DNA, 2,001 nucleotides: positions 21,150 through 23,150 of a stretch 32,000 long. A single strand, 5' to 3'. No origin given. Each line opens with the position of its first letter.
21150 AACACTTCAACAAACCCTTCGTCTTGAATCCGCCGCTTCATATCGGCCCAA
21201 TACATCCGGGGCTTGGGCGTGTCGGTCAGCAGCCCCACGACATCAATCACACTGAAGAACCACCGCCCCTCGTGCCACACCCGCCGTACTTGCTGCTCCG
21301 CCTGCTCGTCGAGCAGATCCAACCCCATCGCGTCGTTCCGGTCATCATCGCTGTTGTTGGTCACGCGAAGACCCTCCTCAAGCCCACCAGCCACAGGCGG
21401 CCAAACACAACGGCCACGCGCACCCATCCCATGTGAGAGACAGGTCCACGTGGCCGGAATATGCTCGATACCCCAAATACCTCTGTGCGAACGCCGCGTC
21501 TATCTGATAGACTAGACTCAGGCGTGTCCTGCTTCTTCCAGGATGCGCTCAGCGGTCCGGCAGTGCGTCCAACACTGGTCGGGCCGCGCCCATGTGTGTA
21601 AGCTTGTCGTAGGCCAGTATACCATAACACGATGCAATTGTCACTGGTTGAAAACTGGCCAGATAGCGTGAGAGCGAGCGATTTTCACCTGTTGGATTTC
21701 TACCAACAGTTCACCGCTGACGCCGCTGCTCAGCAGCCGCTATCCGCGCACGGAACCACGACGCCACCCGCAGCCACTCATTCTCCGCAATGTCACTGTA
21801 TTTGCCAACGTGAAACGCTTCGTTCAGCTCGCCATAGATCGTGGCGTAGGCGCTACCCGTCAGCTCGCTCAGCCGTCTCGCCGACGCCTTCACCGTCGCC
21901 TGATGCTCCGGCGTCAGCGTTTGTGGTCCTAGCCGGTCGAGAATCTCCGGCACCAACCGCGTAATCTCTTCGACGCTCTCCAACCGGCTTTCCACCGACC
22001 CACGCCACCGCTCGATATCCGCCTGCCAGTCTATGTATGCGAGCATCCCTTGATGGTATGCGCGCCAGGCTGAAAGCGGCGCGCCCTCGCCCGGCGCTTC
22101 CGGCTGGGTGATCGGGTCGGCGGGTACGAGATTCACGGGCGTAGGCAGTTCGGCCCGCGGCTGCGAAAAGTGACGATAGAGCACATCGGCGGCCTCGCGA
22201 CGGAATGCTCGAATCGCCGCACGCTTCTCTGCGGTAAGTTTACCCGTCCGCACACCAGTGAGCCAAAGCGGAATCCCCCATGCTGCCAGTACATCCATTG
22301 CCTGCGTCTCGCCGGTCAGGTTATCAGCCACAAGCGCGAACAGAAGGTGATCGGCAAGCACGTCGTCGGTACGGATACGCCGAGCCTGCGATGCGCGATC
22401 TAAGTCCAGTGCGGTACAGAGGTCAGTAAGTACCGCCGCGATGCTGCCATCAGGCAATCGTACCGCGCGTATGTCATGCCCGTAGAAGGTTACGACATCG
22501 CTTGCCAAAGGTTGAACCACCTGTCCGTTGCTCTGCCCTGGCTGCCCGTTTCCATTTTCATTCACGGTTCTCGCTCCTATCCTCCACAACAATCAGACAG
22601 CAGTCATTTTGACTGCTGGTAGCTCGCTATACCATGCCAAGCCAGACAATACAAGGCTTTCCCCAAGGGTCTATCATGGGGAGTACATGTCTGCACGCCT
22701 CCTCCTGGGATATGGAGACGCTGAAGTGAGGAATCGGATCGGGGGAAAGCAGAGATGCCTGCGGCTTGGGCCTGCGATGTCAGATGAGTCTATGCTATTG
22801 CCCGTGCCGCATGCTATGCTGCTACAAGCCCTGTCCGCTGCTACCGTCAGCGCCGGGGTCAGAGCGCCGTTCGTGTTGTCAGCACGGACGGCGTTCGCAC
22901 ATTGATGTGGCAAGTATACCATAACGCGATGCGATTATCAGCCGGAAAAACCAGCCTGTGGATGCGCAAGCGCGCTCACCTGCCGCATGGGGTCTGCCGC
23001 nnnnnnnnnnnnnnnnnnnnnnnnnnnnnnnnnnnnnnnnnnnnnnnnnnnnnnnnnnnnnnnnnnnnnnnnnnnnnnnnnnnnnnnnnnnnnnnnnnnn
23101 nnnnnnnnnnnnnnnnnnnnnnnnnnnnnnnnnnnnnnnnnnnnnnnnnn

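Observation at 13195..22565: Candidate co-regulated module: three prophage-antirepressor-type genes domesticated among housekeeping genes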

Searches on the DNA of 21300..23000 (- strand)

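Call 54: search_rna_families(source=window, start=21300, end=23000, threshold=evalue, max_evalue=5)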
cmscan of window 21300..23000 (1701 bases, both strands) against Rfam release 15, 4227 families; matches with E-value up to 5: 3.
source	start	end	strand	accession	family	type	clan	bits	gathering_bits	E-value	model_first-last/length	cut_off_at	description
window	22827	22899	+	RF01809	symR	Gene; antitoxin;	-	30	61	0.0032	1-77/77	no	SymR antitoxin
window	21801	21915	-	RF00312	snoZ206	Gene; snRNA; snoRNA; CD-box;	-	23.2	50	0.22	1-129/129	no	Small nucleolar RNA Z206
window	22829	22908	+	RF00236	ctRNA_pGA1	Gene; antisense;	-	19.9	45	0.5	1-79/79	no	ctRNA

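Call 124: search_rna_families(sources=[L018, L022, L003, L013], threshold=evalue, max_evalue=1)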
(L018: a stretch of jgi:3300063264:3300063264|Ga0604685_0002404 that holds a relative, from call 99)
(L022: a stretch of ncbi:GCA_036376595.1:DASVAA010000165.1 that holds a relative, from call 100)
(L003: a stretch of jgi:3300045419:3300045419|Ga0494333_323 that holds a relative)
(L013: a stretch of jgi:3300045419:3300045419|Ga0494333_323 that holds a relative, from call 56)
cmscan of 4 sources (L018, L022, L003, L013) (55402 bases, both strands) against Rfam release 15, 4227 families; matches with E-value up to 1: 4.
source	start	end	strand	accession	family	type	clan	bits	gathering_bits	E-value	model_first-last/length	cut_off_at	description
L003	20847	20870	-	RF01356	CRISPR-DR28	Gene; CRISPR;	-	34.1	35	0.021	1-24/24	no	CRISPR RNA direct repeat element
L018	4033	4069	+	RF01322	CRISPR-DR9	Gene; CRISPR;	-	31.2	45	0.004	1-37/37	no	CRISPR RNA direct repeat element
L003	4751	4774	-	RF01356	CRISPR-DR28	Gene; CRISPR;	-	29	35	0.37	1-24/24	no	CRISPR RNA direct repeat element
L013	16811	16834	-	RF01356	CRISPR-DR28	Gene; CRISPR;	-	29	35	0.36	1-24/24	no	CRISPR RNA direct repeat element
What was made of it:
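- Closest known: Phage P1/P7 immI region. Different: The sub-threshold SymR hit on the opposite strand (30 bits, call 54) was not reproduced in four other leaders (call 124).
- Tried and rejected: The sub-threshold SymR and ctRNA hits on the plus strand (call 54) were not reproduced in four other leaders (call 124).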

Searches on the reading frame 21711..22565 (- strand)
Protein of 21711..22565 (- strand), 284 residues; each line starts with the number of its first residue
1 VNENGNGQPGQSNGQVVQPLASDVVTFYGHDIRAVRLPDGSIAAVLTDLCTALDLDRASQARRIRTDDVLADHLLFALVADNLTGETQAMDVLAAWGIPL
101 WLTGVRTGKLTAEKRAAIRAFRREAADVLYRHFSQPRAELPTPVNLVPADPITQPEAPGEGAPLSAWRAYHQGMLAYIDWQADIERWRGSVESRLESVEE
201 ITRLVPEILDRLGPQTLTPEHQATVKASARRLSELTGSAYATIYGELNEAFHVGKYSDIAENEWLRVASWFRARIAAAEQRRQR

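Call 11: search_protein_families(library=pfam, proteins=[window:21711-22565:-], max_evalue=0.01)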
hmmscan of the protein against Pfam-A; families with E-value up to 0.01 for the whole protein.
window:21711-22565:- (284 aa): 1 family
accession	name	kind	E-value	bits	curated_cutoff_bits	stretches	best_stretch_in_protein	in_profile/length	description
PF10547.14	P22_AR_N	-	6.5e-14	52.5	30.7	1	25-138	3-114/115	P22_AR N-terminal domain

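Call 18: search_protein_families(library=ncbifam, proteins=[window:21711-22565:-], max_evalue=0.01)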
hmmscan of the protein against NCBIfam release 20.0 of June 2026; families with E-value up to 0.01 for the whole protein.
window:21711-22565:- (284 aa): 0 families

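Call 19: search_protein_families(library=phrogs, proteins=[window:21711-22565:-], max_evalue=0.001)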
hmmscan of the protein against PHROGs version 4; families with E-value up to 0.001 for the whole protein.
window:21711-22565:- (284 aa): 2 families
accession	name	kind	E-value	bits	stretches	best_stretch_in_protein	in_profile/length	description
phrog_524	-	transcription regulation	5.9e-11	43.9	1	25-143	12-127/317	anti-repressor Ant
phrog_245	-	transcription regulation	5.2e-05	23.9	0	25-75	44-93/319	anti-repressor Ant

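Call 20: search_protein_families(library=padloc, proteins=[window:21711-22565:-], max_evalue=0.001)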
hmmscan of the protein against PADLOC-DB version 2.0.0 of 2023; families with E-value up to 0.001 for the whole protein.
window:21711-22565:- (284 aa): 0 families

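Call 55: find_homologous_proteins(query=window:21711-22565:-, max_evalue=1e-10)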
Query window:21711-22565:- (284 aa): 292 proteins with E <= 1e-10 among 7411 candidates; the best 120 are listed.
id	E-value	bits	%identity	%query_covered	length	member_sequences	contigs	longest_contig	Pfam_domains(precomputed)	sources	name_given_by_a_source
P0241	5.2e-185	631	100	100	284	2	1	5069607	PF10547.15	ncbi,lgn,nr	ncbi:MAG: hypothetical protein OJF49_002342 [Ktedonobacterales bacterium]|nr:MAG: hypothetical prote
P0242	3.0e-99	350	59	94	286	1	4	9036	PF10547.15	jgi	jgi:antirepressor protein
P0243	3.1e-99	350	60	94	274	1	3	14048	PF10547.15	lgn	-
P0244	2.2e-98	347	60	99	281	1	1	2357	PF10547.15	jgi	jgi:antirepressor protein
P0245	1.1e-95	338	56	100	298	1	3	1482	PF10547.15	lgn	-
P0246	7.0e-95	336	59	93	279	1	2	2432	PF10547.15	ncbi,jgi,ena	ncbi:MAG TPA: phage antirepressor N-terminal domain-containing protein [Ktedonobacterales bacterium]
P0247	7.8e-94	332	56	95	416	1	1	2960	PF10547.15,PF01541.31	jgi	jgi:antirepressor protein/GIY-YIG catalytic domain-containing protein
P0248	9.7e-94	332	59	94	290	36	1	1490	PF10547.15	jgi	jgi:hypothetical protein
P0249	1.2e-93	332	56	96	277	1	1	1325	PF10547.15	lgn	-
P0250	2.5e-93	331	56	94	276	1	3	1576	PF10547.15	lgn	-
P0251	1.2e-92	328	59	94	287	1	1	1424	PF10547.15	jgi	jgi:hypothetical protein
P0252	4.2e-92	327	57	94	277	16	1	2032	PF10547.15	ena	-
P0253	2.9e-91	324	57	95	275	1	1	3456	PF10547.15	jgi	jgi:hypothetical protein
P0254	3.5e-91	323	55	100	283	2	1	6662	PF10547.15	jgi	jgi:hypothetical protein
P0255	4.1e-90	320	58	93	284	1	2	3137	PF10547.15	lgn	-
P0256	5.1e-90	320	56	100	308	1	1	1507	PF10547.15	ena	-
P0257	6.1e-90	319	55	96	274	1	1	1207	PF10547.15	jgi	jgi:hypothetical protein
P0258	8.8e-90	319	54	94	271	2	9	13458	PF10547.15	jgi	jgi:hypothetical protein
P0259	2.3e-89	318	58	96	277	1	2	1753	PF10547.15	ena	-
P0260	3.1e-88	314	56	93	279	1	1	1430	PF10547.15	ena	-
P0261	3.2e-88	314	59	92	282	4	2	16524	PF10547.15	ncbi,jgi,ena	-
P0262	3.4e-88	314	55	97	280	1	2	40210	PF10547.15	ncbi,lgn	ncbi:MAG TPA: phage antirepressor N-terminal domain-containing protein [Ktedonobacterales bacterium]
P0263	3.5e-88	314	56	93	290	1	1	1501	PF10547.15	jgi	jgi:hypothetical protein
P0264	4.3e-88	313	55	96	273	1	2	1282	PF10547.15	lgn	-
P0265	9.0e-87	309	55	95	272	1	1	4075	PF10547.15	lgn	-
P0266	2.4e-86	308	56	95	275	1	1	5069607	PF10547.15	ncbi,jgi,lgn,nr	ncbi:MAG: hypothetical protein OJF49_002413 [Ktedonobacterales bacterium]|jgi:hypothetical protein|n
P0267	6.0e-86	306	52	95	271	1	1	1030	PF10547.15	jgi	jgi:hypothetical protein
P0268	7.2e-86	306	53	95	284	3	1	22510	PF10547.15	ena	-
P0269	4.0e-84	300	52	99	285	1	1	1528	PF10547.15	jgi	jgi:hypothetical protein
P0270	3.1e-83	297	55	95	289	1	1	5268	PF10547.15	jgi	jgi:hypothetical protein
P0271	3.2e-83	297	54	92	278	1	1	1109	PF10547.15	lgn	-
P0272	4.8e-82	294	50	97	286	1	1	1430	PF10547.15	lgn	-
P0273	7.3e-82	293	52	96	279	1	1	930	PF10547.15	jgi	jgi:hypothetical protein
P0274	9.8e-82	292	53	89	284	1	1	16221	PF10547.15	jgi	jgi:hypothetical protein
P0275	9.6e-81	289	53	93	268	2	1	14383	PF10547.15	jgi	jgi:hypothetical protein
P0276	2.7e-80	288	59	82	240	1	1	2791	PF10547.15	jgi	jgi:hypothetical protein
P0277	1.2e-79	286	53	94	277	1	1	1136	PF10547.15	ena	-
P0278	1.9e-79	285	51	95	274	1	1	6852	PF10547.15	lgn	-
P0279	4.0e-79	284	50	96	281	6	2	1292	PF10547.15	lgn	-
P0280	4.3e-79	284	51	94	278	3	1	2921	PF10547.15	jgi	jgi:hypothetical protein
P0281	5.4e-79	283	48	96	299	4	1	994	PF10547.15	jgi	jgi:hypothetical protein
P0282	1.2e-78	282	52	90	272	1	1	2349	PF10547.15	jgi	jgi:hypothetical protein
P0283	1.2e-78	282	49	94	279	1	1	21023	PF10547.15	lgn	-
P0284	1.6e-78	282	50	94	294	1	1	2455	PF10547.15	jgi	jgi:hypothetical protein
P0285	3.0e-78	281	51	94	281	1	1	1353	PF10547.15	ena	-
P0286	4.1e-78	281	51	94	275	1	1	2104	PF10547.15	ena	-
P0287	1.0e-77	279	48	94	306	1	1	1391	PF10547.15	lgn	-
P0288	2.0e-77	278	51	94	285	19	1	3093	PF10547.15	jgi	jgi:hypothetical protein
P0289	4.6e-77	277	52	94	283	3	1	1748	PF10547.15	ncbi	-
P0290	7.5e-77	276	49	94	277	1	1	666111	PF10547.15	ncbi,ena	-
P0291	8.9e-77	276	51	94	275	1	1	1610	PF10547.15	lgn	-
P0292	8.9e-76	273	50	94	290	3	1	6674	PF10547.15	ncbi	-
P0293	1.0e-75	273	49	99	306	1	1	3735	PF10547.15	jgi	jgi:hypothetical protein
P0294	1.4e-75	272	52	91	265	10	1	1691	PF10547.15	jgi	jgi:hypothetical protein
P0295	4.2e-75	271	49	93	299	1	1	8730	PF10547.15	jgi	jgi:hypothetical protein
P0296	6.2e-74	267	48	98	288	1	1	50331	PF10547.15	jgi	jgi:P22_AR N-terminal domain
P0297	1.5e-73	266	47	96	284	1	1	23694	PF10547.15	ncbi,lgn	-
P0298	2.5e-73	265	55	77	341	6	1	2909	PF10547.15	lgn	-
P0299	2.8e-73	265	49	93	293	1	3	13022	PF10547.15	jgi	jgi:P22_AR N-terminal domain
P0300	4.7e-73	264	48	93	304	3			PF10547.15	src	-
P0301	5.5e-73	264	64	65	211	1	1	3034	PF10547.15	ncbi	-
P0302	6.6e-73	264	47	92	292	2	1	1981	PF10547.15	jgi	-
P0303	8.9e-73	263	49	95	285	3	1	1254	PF10547.15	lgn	-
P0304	3.3e-72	261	50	95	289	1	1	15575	PF10547.15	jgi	jgi:antirepressor protein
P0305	7.0e-72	260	48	94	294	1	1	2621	PF10547.15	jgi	-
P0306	8.0e-72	260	61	65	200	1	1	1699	PF10547.15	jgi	jgi:hypothetical protein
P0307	8.6e-72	260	46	96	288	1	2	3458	PF10547.15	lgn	-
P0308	9.0e-72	260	50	94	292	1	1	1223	PF10547.15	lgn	-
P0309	1.3e-71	259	47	95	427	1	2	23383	PF10547.15,PF01541.31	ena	-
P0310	1.6e-71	259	49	93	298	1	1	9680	PF10547.15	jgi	jgi:hypothetical protein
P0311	3.6e-71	258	48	95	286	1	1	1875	PF10547.15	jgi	jgi:hypothetical protein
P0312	7.2e-71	257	46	94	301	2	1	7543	PF10547.15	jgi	jgi:antirepressor protein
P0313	8.1e-71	257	48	90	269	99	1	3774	PF10547.15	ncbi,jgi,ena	-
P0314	1.9e-70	256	48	95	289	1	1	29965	PF10547.15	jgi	-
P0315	2.5e-70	255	46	96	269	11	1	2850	PF10547.15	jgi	jgi:P22_AR N-terminal domain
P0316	2.9e-70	255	49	87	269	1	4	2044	PF10547.15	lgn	-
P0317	8.3e-70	253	50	93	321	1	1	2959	PF10547.15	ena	-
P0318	9.2e-70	253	46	95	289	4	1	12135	PF10547.15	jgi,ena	-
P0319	1.2e-69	253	49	90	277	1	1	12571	PF10547.15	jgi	jgi:hypothetical protein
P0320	2.2e-69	252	47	94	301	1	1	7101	PF10547.15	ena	-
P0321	4.4e-69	251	47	90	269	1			PF10547.15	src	-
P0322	6.8e-69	250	47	94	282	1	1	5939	PF10547.15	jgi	jgi:hypothetical protein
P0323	6.8e-69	250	45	96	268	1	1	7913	PF10547.15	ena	-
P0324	8.7e-69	250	45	99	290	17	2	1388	PF10547.15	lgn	-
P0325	1.6e-68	249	47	93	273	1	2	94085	PF10547.15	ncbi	ncbi:MAG: phage antirepressor N-terminal domain-containing protein [Ktedonobacteraceae bacterium]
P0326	1.7e-68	249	46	95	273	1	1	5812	PF10547.15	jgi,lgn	jgi:hypothetical protein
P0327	2.2e-68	249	47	90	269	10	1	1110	PF10547.15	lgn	-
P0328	2.2e-68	249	46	95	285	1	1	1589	PF10547.15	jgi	jgi:hypothetical protein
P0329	3.3e-68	248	46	95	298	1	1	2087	PF10547.15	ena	-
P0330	4.2e-68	248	46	98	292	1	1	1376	PF10547.15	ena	-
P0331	4.8e-68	248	59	67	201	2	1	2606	PF10547.15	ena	-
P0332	9.2e-68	247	43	96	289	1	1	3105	PF10547.15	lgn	-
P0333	1.2e-67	246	48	95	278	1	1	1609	PF10547.15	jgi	jgi:hypothetical protein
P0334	1.2e-67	246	46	94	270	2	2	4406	PF10547.15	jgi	jgi:hypothetical protein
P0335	1.9e-67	246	46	93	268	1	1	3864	PF10547.15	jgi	jgi:hypothetical protein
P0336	2.1e-67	246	45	95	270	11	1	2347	PF10547.15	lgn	-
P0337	2.5e-67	245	45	96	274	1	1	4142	PF10547.15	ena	-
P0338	3.5e-67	245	45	93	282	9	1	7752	PF10547.15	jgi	jgi:antirepressor protein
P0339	4.2e-67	245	46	90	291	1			PF10547.15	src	-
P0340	4.5e-67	244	51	82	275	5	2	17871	PF10547.15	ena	-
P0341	4.7e-67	244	43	95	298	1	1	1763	PF10547.15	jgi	jgi:antirepressor protein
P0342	6.3e-67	244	45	90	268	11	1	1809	PF10547.15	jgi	jgi:hypothetical protein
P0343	6.7e-67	244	47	90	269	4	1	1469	PF10547.15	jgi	jgi:hypothetical protein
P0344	7.4e-67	244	59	68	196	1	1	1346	PF10547.15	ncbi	-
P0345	1.1e-66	243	44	93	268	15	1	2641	PF10547.15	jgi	jgi:hypothetical protein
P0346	1.6e-66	243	45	91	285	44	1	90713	PF10547.15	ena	-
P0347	1.8e-66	242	45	90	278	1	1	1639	PF10547.15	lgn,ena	-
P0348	2.2e-66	242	45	94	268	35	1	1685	PF10547.15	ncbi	-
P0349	2.3e-66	242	45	96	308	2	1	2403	PF10547.15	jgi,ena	-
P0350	2.6e-66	242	46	93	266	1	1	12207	PF10547.15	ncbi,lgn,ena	-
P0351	6.1e-66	241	46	95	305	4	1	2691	PF10547.15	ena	-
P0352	7.2e-66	240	46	94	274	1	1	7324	PF10547.15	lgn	-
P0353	1.0e-65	240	43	95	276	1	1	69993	PF10547.15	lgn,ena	-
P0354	1.0e-65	240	45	93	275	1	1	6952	PF10547.15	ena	-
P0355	2.0e-65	239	42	95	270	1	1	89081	PF10547.15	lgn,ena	-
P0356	3.1e-65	238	43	95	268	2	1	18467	PF10547.15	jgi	-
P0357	3.8e-65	238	45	95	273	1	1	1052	PF10547.15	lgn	-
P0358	4.9e-65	238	44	93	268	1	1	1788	PF10547.15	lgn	-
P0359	5.2e-65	238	43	94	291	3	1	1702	PF10547.15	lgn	-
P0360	5.9e-65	237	43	93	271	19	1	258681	PF10547.15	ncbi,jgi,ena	-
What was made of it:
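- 21711..22565 (-): Gene 3, P22_AR_N antirepressor-like protein (284 aa; OJF49_002342). Pfam PF10547 6.5e-14; phrog_524 'anti-repressor Ant' 6e-11 (calls 11, 19, 55).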

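Call 56: find_encoding_contigs(protein=P0266, flank=10000, max_places=2)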
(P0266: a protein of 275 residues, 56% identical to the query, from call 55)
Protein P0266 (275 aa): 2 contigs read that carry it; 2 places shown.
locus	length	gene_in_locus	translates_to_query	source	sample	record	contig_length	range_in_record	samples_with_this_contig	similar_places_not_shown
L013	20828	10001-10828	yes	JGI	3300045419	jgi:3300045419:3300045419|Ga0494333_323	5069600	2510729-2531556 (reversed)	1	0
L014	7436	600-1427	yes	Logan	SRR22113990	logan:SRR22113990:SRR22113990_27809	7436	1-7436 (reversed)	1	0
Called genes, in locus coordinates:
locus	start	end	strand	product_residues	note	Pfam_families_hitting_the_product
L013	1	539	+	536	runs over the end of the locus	PF04536:TPM_phosphatase, PF20990:DUF2207_C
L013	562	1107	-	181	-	-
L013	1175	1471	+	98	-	-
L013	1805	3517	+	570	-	PF00005:ABC_tran, PF02463:SMC_N (faint), PF13238:AAA_18 (faint), PF13401:AAA_22 (faint), PF13304:AAA_21, PF12848:ABC_tran_Xtn, PF00005:ABC_tran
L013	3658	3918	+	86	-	PF10944:DUF2630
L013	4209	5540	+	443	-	-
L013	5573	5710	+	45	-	-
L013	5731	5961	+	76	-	-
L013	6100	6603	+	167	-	-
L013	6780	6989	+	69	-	-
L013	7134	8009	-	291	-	PF02629:CoA_binding, PF13607:Succ_CoA_lig, PF00549:Ligase_CoA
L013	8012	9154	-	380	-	PF02786:CPSase_L_D2 (weak), PF08442:ATP-grasp_2, PF13549:ATP-grasp_5, PF24948:Citrate_synth_N, PF00549:Ligase_CoA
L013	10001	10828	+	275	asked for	PF10547:P22_AR_N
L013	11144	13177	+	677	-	PF06480:FtsH_ext, PF06068:TIP49 (faint), PF00004:AAA, PF07728:AAA_5 (faint), PF17862:AAA_lid_3, PF01434:Peptidase_M41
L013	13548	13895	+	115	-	-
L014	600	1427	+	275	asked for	PF10547:P22_AR_N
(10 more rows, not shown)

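Call 57: find_encoding_contigs(protein=P0243, flank=5000, max_places=4)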
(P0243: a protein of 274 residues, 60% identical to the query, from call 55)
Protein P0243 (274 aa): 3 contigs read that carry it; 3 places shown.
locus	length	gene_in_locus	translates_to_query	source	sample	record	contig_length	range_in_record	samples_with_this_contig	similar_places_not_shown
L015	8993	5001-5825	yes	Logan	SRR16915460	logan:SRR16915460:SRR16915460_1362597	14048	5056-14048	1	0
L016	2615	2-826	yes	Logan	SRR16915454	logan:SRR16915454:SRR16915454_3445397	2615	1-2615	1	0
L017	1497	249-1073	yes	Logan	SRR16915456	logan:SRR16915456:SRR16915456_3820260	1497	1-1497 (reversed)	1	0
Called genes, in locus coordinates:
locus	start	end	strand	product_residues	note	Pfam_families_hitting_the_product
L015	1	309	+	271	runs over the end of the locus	-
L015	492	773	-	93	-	-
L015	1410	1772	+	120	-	PF01022:HTH_5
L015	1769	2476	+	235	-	PF01545:Cation_efflux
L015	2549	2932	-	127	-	-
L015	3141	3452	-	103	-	-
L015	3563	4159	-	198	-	PF13560:HTH_31 (faint), PF01381:HTH_3 (faint), PF13413:HTH_25 (faint), PF13443:HTH_26 (faint)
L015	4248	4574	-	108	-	-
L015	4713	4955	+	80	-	PF01381:HTH_3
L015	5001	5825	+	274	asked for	PF10547:P22_AR_N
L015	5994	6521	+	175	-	-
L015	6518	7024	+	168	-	-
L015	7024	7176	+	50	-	-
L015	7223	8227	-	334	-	PF13676:TIR_2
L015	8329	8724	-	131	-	-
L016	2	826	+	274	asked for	PF10547:P22_AR_N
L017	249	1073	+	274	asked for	PF10547:P22_AR_N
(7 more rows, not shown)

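Call 81: search_solved_structures(query=window:21711-22565:-, max_evalue=0.01)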
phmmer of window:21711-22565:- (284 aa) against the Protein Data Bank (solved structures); distinct sequences matched with E-value up to 0.01: 0.

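Call 92: search_protein_families(library=pfam, proteins=[window:21711-22565:-], max_evalue=10)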
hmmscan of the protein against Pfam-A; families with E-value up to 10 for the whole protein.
window:21711-22565:- (284 aa): 4 families
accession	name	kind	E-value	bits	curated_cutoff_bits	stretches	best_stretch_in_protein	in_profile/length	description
PF10547.14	P22_AR_N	-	6.5e-14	52.5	30.7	1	25-138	3-114/115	P22_AR N-terminal domain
PF10552.14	ORF6C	-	0.03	14.7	22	1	227-262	57-92/114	ORF6C domain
PF07978.19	NIPSNAP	-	0.037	14.7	22.3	1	224-275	24-74/102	NIPSNAP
PF13700.11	DUF4158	-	0.18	12.1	27.4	1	161-233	58-128/165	Domain of unknown function (DUF4158)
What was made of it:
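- On P22 antirepressor N-terminal domain proteins (PF10547): ORF6C (PF10552) scores 14.7 against 22, so it is not met (call 92).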

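Call 99: find_encoding_contigs(protein=P0242, flank=3000, max_places=4)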
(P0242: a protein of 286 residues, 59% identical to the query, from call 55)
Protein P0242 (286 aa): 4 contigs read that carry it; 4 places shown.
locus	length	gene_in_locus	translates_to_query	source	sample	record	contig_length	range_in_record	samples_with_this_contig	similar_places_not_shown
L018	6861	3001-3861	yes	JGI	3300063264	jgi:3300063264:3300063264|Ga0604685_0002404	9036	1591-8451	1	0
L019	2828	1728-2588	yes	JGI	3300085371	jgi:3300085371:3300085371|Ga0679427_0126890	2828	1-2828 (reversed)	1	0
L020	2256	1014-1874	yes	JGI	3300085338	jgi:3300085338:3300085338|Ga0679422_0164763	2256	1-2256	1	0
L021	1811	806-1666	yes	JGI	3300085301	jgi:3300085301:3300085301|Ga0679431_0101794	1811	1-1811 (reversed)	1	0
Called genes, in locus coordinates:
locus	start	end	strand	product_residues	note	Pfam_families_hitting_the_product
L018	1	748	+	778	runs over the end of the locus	?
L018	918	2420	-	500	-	PF08323:Glyco_transf_5, PF13439:Glyco_transf_4, PF13579:Glyco_trans_4_4, PF20706:GT4-conflict (faint), PF00534:Glycos_transf_1, PF13692:Glyco_trans_1_4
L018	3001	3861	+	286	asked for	PF10547:P22_AR_N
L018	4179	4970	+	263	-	PF00005:ABC_tran, PF13304:AAA_21 (weak)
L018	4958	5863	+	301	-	PF00005:ABC_tran, PF13304:AAA_21 (faint), PF12399:BCA_ABC_TP_C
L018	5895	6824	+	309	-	PF02653:BPD_transp_2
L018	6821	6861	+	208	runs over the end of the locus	?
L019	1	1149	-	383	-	?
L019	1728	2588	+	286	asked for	PF10547:P22_AR_N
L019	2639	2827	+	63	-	?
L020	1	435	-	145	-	?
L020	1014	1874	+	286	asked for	PF10547:P22_AR_N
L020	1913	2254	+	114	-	?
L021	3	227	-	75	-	?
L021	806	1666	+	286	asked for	PF10547:P22_AR_N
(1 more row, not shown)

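Call 100: find_encoding_contigs(protein=P0262, flank=3000, max_places=3)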
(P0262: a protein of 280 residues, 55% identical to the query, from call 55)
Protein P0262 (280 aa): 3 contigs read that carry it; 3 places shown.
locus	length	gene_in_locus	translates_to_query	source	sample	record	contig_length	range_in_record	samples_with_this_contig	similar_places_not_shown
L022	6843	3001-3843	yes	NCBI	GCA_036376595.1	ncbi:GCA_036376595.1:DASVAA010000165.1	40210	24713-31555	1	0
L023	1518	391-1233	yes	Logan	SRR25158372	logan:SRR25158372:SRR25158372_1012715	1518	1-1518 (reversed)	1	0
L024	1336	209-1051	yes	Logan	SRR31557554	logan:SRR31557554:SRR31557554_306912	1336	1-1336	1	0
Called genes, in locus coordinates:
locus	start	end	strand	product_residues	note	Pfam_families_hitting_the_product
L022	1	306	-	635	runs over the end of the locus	PF13349:DUF4097 (weak)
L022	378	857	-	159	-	-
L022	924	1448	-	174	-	PF22747:Zn_ribbon_DUF2089, PF09862:DUF2089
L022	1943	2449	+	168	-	PF10944:DUF2630 (weak)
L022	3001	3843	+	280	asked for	PF10547:P22_AR_N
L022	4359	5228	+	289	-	PF02737:3HCDH_N, PF00725:3HCDH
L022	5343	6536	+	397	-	PF00108:Thiolase_N, PF22691:Thiolase_C_1 (faint), PF02803:Thiolase_C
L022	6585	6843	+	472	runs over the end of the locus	PF13191:AAA_16, PF13401:AAA_22 (weak)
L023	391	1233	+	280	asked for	PF10547:P22_AR_N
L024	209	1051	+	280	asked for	PF10547:P22_AR_N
